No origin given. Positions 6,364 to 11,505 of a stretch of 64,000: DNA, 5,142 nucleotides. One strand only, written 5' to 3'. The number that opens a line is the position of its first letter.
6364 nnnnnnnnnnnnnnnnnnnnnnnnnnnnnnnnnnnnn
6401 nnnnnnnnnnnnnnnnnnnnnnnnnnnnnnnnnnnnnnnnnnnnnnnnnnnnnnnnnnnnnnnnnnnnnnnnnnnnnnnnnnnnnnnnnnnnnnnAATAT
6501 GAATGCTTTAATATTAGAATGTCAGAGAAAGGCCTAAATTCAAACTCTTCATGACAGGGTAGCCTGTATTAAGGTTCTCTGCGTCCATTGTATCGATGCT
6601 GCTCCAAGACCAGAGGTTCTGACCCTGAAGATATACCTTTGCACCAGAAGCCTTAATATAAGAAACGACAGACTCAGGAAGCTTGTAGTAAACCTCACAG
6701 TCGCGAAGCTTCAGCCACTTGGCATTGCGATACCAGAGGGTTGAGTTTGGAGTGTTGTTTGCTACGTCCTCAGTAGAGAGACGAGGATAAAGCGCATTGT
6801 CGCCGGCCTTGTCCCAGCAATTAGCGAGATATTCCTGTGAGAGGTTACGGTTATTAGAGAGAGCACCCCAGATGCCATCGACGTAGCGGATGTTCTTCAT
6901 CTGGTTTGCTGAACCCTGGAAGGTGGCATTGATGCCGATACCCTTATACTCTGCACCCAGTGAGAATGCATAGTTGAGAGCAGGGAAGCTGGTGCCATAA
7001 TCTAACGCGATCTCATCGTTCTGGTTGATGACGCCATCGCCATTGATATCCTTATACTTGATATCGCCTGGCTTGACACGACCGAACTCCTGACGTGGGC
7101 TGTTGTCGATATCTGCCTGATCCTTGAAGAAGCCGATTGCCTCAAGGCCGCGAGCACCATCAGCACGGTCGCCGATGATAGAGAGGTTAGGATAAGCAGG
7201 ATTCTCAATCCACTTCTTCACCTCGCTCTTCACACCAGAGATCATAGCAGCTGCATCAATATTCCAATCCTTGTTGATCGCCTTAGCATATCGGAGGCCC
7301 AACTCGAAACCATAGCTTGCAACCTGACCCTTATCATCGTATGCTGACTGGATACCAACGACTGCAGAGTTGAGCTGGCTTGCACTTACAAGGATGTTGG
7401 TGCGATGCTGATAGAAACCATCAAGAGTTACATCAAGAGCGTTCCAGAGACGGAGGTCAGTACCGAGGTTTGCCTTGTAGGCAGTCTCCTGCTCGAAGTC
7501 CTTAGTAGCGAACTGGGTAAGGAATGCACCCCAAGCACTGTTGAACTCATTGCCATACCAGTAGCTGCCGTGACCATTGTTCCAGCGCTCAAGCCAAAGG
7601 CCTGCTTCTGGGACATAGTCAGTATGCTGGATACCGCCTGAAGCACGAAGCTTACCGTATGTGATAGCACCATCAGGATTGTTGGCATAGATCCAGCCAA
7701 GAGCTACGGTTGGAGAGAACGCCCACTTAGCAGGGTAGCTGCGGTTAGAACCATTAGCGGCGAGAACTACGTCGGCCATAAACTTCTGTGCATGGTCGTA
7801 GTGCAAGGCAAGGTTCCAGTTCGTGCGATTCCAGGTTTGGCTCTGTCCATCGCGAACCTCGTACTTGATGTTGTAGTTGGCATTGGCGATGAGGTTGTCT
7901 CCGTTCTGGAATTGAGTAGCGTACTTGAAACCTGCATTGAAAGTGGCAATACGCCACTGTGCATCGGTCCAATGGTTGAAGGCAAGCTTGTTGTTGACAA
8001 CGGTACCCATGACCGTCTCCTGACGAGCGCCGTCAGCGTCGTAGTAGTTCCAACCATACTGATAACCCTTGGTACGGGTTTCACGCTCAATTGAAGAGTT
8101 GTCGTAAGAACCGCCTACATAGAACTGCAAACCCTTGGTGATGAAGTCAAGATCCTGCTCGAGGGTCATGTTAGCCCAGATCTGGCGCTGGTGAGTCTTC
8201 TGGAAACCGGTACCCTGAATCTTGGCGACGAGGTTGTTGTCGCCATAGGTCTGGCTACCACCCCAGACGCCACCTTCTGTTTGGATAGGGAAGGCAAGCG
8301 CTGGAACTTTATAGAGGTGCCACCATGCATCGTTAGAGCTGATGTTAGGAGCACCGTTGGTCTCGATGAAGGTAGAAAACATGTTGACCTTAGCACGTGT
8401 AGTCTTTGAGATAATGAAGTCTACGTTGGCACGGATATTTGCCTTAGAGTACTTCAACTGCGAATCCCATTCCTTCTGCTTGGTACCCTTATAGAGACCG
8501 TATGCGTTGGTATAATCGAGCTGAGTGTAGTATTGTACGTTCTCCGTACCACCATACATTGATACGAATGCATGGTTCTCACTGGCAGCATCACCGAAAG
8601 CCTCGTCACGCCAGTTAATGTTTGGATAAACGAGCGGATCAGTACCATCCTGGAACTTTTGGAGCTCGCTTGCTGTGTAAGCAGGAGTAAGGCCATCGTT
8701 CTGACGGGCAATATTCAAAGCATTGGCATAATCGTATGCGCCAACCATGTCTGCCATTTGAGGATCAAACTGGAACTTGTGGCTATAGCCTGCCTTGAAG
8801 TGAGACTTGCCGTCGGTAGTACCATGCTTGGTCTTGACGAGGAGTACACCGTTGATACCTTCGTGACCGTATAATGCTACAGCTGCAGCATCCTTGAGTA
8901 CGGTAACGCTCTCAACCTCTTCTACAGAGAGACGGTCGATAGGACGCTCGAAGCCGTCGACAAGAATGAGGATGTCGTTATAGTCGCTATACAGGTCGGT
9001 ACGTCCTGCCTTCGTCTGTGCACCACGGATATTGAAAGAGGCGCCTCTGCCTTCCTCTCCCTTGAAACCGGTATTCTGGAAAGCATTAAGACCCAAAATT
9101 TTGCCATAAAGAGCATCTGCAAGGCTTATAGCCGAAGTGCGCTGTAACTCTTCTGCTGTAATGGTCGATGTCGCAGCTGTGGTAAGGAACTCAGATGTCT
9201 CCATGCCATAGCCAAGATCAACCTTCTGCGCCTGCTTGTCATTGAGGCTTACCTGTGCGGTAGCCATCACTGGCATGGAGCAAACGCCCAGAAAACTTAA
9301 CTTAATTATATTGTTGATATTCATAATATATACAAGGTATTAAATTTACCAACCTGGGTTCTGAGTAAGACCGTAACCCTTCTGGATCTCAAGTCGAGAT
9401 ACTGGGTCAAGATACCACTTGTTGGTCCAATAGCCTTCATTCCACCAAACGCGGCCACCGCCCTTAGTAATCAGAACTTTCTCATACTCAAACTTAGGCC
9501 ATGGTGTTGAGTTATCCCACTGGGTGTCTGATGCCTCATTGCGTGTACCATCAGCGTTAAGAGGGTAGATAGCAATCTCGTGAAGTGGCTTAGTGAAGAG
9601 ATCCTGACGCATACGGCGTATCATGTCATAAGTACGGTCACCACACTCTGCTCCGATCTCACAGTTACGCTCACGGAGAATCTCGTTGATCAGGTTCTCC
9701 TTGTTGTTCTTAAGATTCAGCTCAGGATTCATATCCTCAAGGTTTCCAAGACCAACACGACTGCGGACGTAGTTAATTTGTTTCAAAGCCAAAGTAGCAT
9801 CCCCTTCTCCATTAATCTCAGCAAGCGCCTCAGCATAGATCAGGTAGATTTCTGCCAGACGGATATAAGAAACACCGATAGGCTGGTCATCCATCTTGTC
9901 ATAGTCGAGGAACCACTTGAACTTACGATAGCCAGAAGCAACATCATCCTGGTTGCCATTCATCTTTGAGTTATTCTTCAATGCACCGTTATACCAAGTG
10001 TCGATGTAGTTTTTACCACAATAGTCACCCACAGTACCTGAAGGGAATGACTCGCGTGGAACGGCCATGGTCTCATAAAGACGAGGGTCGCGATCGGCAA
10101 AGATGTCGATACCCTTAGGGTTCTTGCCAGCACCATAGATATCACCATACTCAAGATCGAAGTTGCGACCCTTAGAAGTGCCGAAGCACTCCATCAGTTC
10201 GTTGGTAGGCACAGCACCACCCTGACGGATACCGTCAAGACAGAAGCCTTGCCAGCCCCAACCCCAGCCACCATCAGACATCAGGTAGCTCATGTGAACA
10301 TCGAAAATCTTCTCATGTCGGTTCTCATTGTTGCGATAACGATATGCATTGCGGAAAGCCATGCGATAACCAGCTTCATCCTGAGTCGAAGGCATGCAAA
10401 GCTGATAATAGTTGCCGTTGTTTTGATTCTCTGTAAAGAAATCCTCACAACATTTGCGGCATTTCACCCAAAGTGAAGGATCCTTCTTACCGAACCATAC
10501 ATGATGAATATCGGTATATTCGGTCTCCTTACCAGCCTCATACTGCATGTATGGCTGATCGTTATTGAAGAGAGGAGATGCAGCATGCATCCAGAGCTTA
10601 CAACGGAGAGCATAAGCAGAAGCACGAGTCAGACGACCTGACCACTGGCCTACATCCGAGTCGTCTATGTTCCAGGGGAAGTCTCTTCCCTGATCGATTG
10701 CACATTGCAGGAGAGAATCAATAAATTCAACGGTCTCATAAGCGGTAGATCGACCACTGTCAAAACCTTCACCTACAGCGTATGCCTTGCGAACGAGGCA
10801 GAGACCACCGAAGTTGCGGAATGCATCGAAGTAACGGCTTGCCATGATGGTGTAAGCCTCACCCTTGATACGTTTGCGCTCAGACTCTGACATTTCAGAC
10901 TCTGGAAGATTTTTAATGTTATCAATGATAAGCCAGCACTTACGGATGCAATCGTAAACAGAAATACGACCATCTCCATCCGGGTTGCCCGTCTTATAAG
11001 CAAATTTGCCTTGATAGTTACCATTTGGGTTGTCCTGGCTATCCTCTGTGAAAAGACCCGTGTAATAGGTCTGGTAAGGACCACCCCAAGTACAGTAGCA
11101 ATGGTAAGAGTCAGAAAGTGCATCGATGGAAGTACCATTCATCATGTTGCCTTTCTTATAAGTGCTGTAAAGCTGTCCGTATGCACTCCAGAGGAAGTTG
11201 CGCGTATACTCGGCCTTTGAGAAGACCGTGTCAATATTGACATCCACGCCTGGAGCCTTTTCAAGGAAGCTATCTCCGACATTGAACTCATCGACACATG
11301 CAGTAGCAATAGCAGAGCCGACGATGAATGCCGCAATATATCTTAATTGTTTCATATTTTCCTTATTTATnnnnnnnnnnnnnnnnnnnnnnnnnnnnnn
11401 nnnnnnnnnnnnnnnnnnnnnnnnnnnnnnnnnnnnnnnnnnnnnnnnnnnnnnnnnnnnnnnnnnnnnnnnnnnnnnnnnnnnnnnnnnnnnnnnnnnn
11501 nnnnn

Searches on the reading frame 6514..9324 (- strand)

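Call 11: search_protein_families(library=pfam, proteins=[window:6514-9324:-], max_evalue=0.0001)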
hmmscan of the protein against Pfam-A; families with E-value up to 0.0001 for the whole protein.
window:6514-9324:- (936 aa): 1 family
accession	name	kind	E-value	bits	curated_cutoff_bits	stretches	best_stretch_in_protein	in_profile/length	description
PF07715.20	Plug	-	5.1e-16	59.6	23.9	1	48-160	5-107/107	TonB-dependent Receptor Plug Domain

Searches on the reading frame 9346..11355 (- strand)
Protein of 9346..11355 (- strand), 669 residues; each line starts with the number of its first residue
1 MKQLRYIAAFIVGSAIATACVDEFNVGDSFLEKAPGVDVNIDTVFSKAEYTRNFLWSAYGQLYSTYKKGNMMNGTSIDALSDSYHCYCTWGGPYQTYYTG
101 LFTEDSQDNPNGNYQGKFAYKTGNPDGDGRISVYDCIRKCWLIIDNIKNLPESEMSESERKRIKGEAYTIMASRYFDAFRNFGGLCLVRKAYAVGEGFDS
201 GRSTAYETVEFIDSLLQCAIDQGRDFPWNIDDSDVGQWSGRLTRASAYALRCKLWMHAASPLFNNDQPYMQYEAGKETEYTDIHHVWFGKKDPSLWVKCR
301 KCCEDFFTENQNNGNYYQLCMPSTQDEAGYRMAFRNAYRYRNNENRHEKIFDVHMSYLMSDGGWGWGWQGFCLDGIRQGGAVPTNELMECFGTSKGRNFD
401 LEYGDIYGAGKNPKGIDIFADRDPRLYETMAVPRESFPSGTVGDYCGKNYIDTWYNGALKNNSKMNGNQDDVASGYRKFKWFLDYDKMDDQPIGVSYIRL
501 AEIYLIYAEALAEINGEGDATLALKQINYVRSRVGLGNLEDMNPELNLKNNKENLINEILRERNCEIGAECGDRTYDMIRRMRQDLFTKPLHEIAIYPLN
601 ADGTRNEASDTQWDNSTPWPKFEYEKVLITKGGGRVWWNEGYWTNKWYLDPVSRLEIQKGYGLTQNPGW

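Call 11: search_protein_families(library=pfam, proteins=[window:9346-11355:-], max_evalue=0.0001)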
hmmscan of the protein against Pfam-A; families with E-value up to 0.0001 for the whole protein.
window:9346-11355:- (669 aa): 2 families
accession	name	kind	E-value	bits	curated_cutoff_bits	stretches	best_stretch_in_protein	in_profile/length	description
PF07980.17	SusD_RagB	-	2.5e-34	119.7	23.1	1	348-669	2-297/297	SusD family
PF14322.12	SusD-like_3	-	1.1e-07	32.8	27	1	132-222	80-164/191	Starch-binding associating with outer membrane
